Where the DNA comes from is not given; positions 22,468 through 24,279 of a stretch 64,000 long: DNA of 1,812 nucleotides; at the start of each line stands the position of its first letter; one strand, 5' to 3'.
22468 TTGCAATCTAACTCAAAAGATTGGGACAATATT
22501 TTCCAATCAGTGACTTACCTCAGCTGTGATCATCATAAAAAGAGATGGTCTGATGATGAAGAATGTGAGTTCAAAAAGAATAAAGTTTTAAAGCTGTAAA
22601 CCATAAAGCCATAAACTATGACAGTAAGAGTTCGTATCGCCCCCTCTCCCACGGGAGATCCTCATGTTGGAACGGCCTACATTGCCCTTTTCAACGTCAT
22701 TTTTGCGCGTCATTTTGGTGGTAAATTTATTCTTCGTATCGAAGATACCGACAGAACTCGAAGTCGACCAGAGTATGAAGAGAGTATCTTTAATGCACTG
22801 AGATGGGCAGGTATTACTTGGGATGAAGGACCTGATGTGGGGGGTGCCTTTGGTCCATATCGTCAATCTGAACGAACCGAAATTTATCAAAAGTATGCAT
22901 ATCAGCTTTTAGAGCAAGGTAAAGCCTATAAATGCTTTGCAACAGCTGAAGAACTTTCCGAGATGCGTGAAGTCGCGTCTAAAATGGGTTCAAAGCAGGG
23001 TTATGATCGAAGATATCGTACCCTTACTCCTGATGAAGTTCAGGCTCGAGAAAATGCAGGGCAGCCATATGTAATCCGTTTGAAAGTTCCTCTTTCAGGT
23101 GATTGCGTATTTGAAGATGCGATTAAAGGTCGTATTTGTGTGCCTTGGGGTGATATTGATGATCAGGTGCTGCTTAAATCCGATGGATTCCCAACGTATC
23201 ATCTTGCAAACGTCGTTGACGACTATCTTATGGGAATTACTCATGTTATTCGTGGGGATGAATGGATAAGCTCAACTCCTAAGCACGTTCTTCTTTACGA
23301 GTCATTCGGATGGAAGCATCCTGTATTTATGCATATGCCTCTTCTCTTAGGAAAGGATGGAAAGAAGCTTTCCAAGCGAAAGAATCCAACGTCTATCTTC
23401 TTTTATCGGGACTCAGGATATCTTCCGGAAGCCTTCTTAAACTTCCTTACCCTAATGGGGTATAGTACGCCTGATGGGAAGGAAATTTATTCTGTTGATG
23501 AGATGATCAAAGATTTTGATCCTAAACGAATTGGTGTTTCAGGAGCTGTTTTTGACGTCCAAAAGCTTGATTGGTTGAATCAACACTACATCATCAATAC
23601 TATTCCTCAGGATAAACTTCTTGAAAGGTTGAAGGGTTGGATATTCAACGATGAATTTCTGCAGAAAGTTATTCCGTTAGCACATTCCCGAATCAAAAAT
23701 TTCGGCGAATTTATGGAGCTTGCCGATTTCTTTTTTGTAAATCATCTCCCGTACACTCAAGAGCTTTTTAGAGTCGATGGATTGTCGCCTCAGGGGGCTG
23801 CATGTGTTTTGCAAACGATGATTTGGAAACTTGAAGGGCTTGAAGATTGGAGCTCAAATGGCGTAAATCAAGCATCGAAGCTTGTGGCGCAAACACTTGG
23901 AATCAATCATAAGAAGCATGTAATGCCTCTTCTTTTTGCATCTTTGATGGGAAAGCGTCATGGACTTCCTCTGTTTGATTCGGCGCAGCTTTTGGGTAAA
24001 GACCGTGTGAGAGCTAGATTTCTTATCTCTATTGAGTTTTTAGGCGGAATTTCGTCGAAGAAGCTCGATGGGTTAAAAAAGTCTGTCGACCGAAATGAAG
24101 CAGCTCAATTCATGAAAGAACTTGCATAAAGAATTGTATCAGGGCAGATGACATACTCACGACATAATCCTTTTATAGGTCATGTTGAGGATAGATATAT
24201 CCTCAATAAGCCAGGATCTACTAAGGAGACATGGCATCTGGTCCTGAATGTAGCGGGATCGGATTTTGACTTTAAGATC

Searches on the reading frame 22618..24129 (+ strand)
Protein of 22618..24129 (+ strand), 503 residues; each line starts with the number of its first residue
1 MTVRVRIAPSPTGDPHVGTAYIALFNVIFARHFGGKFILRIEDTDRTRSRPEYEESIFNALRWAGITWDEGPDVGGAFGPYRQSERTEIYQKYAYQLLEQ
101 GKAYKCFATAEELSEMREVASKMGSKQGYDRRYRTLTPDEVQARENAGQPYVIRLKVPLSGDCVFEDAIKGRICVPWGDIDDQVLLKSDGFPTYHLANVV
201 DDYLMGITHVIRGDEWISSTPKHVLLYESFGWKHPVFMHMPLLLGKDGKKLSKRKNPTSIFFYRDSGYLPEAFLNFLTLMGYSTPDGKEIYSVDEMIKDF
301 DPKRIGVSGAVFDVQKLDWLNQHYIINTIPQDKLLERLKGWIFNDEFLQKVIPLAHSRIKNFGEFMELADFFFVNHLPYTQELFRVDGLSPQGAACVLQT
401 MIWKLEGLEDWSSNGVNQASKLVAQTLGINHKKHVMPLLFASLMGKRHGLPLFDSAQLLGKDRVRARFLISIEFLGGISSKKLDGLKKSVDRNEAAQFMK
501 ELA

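Call 76: search_protein_families(library=ncbifam, proteins=[window:22618-24129:+], max_evalue=1e-10)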
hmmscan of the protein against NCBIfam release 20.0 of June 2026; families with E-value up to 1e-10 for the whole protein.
window:22618-24129:+ (503 aa): 10 families
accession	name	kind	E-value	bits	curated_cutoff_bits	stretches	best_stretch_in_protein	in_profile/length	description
TIGR00464.1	gltX_bact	equivalog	3.9e-151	504.2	289.95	1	2-468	1-463/470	glutamate--tRNA ligase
NF004315.1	PRK05710.1-4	equivalog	4.4e-66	223.1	250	1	6-273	2-270/274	tRNA glutamyl-Q(34) synthetase GluQRS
TIGR03838.1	queuosine_YadB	equivalog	2.1e-59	201.1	276.7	1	4-262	2-241/272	tRNA glutamyl-Q(34) synthetase GluQRS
NF004314.0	PRK05710.1-3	equivalog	3.9e-57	193.9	256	1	4-298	8-276/297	tRNA glutamyl-Q(34) synthetase GluQRS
NF003169.0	PRK04156.1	equivalog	8.2e-42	143.6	516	1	2-241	101-330/567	glutamate--tRNA ligase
NF004313.0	PRK05710.1-2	equivalog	2.5e-40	138.5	380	1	3-260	5-251/299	tRNA glutamyl-Q(34) synthetase GluQRS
TIGR00463.1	gltX_arch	equivalog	4.3e-37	127.9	401.75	1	3-254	94-333/560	glutamate--tRNA ligase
NF004312.0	PRK05710.1-1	equivalog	1e-34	120.3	453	1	6-257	17-243/306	tRNA glutamyl-Q(34) synthetase GluQRS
NF011291.0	PRK14703.1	equivalog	8.2e-20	70.6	681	1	3-211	32-233/769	glutamine--tRNA ligase/YqeY domain fusion protein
TIGR00440.1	glnS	equivalog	1.4e-15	57.1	425.8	1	3-218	1-209/524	glutamine--tRNA ligase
